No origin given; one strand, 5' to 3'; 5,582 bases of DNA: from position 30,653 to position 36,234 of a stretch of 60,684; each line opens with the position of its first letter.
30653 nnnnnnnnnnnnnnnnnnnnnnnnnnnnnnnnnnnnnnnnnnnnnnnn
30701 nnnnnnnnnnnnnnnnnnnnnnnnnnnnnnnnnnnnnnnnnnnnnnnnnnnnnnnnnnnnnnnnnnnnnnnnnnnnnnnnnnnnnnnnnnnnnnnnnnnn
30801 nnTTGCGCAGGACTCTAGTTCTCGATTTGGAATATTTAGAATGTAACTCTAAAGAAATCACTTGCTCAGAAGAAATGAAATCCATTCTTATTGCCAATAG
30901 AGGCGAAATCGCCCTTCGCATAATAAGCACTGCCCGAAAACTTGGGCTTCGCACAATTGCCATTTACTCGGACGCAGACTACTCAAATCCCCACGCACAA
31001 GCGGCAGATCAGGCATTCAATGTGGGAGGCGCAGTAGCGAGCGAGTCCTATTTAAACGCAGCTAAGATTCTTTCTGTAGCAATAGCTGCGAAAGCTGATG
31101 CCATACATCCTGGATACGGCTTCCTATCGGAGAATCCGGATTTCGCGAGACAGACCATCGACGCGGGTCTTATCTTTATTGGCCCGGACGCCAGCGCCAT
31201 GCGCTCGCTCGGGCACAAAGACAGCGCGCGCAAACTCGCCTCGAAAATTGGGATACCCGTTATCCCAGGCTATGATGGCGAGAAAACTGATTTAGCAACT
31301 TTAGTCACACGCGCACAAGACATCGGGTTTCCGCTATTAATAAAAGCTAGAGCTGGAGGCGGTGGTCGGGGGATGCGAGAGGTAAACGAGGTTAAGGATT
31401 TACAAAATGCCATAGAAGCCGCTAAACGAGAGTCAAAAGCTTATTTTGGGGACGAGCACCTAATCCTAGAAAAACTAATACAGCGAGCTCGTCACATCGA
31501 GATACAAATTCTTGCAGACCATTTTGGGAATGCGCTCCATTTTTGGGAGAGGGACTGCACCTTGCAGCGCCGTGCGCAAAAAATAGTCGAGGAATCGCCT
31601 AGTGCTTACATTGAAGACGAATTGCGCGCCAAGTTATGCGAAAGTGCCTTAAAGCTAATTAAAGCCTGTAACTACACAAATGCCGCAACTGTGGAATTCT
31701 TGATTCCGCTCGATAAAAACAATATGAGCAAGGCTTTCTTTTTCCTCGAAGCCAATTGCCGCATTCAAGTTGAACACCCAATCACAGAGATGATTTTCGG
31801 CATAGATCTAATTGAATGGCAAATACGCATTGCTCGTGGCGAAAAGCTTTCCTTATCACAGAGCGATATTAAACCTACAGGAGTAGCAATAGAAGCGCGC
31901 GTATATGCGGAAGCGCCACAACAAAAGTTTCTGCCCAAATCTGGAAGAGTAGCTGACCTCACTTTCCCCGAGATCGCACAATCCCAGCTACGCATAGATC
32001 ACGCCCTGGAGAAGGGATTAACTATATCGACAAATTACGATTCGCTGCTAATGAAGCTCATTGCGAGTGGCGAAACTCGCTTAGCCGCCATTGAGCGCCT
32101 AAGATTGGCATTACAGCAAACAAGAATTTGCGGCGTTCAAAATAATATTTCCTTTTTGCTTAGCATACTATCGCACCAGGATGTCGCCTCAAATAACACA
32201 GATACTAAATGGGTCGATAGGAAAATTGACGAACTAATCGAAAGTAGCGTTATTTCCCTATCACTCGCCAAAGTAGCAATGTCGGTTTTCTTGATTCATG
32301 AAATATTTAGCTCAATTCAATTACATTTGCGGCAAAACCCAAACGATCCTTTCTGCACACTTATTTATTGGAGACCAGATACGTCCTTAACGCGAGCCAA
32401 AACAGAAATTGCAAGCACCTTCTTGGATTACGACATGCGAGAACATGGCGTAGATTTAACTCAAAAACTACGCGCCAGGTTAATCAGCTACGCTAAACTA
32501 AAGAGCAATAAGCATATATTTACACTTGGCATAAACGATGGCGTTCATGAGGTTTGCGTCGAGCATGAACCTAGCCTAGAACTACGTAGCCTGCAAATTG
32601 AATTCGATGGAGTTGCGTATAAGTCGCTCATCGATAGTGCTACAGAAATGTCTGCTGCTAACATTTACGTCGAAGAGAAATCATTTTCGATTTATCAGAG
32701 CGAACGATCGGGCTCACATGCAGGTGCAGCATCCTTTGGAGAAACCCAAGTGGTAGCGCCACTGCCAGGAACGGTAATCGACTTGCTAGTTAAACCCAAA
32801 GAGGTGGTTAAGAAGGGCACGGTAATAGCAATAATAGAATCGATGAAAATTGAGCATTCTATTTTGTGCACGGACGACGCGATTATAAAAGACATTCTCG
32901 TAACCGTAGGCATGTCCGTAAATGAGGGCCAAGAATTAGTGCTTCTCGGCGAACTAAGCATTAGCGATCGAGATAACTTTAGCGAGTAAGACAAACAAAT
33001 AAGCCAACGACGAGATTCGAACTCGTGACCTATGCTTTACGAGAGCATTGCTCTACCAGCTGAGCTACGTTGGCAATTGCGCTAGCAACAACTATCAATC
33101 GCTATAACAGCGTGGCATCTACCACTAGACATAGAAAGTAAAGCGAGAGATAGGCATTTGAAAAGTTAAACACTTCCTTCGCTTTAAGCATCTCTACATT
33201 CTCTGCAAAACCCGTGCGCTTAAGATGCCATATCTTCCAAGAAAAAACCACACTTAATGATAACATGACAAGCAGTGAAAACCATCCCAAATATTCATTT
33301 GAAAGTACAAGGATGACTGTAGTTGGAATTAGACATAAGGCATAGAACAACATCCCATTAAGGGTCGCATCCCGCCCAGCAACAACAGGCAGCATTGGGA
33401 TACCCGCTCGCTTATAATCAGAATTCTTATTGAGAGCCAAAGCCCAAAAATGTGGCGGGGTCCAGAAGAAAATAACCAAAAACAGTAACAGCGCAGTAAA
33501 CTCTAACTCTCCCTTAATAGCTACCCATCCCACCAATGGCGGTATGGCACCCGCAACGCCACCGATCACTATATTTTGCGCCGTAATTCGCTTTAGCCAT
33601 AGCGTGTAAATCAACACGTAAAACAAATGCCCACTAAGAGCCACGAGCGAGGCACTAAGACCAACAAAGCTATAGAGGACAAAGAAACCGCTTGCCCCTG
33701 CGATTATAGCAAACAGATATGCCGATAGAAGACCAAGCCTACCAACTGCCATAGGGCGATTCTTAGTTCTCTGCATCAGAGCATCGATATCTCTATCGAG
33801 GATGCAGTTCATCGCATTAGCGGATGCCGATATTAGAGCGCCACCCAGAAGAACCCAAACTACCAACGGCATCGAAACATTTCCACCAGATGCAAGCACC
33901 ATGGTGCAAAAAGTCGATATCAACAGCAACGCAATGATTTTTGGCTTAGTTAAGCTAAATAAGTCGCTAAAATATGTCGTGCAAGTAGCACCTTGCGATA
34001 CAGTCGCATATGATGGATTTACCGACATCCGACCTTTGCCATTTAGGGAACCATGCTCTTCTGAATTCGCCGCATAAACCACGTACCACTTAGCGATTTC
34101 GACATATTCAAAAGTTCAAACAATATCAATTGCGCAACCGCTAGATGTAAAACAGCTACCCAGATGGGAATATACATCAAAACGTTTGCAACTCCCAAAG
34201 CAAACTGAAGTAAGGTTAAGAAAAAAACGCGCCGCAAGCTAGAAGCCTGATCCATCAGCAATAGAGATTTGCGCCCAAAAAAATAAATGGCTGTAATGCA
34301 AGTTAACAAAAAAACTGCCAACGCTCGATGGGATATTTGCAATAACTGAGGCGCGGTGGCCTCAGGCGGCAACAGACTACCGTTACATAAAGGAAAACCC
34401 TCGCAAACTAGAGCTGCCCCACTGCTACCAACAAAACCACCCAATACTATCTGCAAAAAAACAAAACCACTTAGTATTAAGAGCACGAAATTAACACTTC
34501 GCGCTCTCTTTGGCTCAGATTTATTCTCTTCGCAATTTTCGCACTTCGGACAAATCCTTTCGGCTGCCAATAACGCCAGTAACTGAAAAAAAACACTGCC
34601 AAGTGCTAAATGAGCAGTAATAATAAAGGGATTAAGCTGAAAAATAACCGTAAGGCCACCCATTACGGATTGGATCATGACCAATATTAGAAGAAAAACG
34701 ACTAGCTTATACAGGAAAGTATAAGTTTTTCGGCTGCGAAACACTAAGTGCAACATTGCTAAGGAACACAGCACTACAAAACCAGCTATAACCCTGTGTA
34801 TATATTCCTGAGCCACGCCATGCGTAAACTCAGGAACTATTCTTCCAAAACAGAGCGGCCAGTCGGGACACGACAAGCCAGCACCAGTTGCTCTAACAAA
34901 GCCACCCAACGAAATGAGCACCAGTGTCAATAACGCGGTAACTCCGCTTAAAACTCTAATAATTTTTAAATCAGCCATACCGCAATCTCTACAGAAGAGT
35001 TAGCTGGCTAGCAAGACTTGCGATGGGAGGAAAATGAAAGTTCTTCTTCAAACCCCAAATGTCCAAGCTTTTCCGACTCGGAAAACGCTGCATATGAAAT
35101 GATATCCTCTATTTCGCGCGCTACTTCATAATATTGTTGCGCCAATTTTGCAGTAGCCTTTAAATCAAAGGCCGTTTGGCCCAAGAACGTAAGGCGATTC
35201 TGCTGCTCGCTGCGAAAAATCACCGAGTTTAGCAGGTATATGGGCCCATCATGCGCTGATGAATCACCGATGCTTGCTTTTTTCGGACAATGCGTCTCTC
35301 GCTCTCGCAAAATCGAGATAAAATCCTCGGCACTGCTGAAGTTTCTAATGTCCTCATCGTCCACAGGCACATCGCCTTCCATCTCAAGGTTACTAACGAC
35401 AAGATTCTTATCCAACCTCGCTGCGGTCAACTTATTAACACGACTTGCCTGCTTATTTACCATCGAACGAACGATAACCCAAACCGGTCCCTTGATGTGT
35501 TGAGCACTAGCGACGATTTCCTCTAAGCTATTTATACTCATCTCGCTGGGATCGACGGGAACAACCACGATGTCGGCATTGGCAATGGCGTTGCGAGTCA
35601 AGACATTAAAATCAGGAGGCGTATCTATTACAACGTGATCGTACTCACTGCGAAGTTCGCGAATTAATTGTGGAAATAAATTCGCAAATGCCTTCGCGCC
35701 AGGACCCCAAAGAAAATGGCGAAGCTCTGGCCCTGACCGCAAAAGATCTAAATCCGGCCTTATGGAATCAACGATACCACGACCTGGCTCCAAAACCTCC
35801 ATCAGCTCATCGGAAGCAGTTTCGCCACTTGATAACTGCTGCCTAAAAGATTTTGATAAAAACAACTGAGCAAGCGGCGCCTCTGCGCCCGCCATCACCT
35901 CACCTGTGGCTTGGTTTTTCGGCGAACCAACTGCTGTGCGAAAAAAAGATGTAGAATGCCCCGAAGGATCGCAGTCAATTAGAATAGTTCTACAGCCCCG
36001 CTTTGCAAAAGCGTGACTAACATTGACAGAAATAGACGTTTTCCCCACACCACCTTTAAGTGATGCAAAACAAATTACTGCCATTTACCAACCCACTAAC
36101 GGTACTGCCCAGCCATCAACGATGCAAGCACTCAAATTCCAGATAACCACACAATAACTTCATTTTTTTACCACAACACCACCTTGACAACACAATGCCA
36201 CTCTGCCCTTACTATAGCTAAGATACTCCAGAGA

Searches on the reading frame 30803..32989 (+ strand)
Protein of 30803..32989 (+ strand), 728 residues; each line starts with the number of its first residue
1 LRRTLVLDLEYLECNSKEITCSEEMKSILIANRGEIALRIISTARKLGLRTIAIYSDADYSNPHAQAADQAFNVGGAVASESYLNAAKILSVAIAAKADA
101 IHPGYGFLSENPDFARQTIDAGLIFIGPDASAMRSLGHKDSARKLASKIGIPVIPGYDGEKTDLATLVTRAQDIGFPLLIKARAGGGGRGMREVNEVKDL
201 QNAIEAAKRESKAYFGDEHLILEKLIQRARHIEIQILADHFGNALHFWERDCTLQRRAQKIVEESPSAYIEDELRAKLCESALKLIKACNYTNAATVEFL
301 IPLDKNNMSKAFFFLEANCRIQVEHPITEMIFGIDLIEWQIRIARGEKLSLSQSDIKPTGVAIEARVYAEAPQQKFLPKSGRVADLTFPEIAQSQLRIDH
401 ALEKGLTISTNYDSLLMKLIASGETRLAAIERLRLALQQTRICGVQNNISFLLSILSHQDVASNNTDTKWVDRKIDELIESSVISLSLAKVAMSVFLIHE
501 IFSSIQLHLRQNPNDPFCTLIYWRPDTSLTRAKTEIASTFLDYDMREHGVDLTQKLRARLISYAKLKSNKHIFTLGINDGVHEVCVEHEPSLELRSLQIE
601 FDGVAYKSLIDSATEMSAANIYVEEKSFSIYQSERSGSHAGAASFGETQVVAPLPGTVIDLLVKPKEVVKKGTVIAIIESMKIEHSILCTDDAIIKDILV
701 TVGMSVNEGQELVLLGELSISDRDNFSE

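Call 58: search_protein_families(library=pfam, max_evalue=0.000001, proteins=[window:30803-32989:+])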
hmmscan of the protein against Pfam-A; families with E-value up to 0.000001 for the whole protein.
window:30803-32989:+ (728 aa): 6 families
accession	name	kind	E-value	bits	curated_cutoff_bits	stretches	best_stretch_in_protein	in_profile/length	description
PF02786.22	CPSase_L_D2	-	7.9e-62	208.9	19.8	1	139-350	2-209/211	Carbamoyl-phosphate synthase L chain, ATP binding domain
PF00289.28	Biotin_carb_N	-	5.3e-43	146.4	25.5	1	25-133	2-110/110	Biotin carboxylase, N-terminal domain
PF02785.25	Biotin_carb_C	-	1.2e-33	115.8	32.4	1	364-472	1-107/108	Biotin carboxylase C-terminal domain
PF00364.28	Biotin_lipoyl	-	5.4e-10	39.4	22.1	1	649-714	2-72/73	Biotin-requiring enzyme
PF02222.28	ATP-grasp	-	4.7e-08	33.3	27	1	164-300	19-148/179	ATP-grasp domain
PF07478.18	Dala_Dala_lig_C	-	9.7e-07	28.9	24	0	168-302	29-162/204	D-ala D-ala ligase C-terminus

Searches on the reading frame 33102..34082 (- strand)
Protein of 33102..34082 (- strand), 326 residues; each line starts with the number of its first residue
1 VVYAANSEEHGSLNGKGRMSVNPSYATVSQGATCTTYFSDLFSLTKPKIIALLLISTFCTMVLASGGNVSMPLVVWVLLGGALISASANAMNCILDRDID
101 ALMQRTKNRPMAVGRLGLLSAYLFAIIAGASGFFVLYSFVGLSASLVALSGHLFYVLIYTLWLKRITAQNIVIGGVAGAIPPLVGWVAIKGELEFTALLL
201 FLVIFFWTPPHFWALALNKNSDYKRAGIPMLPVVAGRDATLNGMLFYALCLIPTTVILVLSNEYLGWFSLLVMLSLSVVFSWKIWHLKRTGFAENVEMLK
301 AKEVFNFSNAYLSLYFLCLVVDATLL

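Call 59: search_protein_families(library=pfam, max_evalue=0.000001, proteins=[window:33102-34082:-])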
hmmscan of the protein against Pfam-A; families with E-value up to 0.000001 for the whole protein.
window:33102-34082:- (326 aa): 1 family
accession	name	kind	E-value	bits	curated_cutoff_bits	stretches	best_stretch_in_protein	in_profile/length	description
PF01040.23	UbiA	-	4.4e-61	206.8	34.2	1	53-288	1-235/250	UbiA prenyltransferase family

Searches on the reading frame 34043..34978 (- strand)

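Call 59: search_protein_families(library=pfam, max_evalue=0.000001, proteins=[window:34043-34978:-])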
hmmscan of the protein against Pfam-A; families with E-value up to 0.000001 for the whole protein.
window:34043-34978:- (311 aa): 1 family
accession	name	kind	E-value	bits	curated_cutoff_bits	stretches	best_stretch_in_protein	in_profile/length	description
PF02628.20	COX15-CtaA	-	7.9e-53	180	29.9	2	55-287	75-319/322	Cytochrome oxidase assembly protein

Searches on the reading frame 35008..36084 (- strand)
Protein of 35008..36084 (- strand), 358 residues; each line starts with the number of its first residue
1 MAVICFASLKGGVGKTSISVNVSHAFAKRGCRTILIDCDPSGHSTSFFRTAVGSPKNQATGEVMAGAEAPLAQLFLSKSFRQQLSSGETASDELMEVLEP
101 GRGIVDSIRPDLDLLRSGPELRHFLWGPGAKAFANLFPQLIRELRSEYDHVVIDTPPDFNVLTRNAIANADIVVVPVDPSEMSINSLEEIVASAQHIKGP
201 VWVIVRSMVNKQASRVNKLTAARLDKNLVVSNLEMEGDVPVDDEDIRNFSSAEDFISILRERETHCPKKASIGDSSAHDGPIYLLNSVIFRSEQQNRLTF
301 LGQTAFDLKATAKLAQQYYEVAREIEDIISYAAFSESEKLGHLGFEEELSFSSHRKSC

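Call 59: search_protein_families(library=pfam, max_evalue=0.000001, proteins=[window:35008-36084:-])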
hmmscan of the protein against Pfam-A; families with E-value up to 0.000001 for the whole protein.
window:35008-36084:- (358 aa): 7 families
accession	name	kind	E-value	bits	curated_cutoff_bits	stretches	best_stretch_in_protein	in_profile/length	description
PF13614.12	AAA_31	-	2.5e-27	96.4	27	1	1-198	1-168/177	AAA domain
PF01656.29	CbiA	-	1.8e-13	51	25.4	1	4-212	1-86/125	CobQ/CobB/MinD/ParA nucleotide binding domain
PF10609.15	ParA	-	2e-12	47.5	27.1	1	3-48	5-50/246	NUBPL iron-transfer P-loop NTPase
PF09140.17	MipZ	-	3.9e-12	46.5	20.7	0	137-202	89-154/262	ATPase MipZ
PF06564.18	CBP_BcsQ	-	2.8e-08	34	21.3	0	1-63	1-59/234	Cellulose biosynthesis protein BcsQ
PF00142.24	Fer4_NifH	-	7.5e-08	32.6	25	0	10-48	8-46/271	4Fe-4S iron sulfur cluster binding proteins, NifH/frxC family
PF02374.21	ArsA_ATPase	-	3.7e-07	30.1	24.3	0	5-157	4-134/305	Anion-transporting ATPase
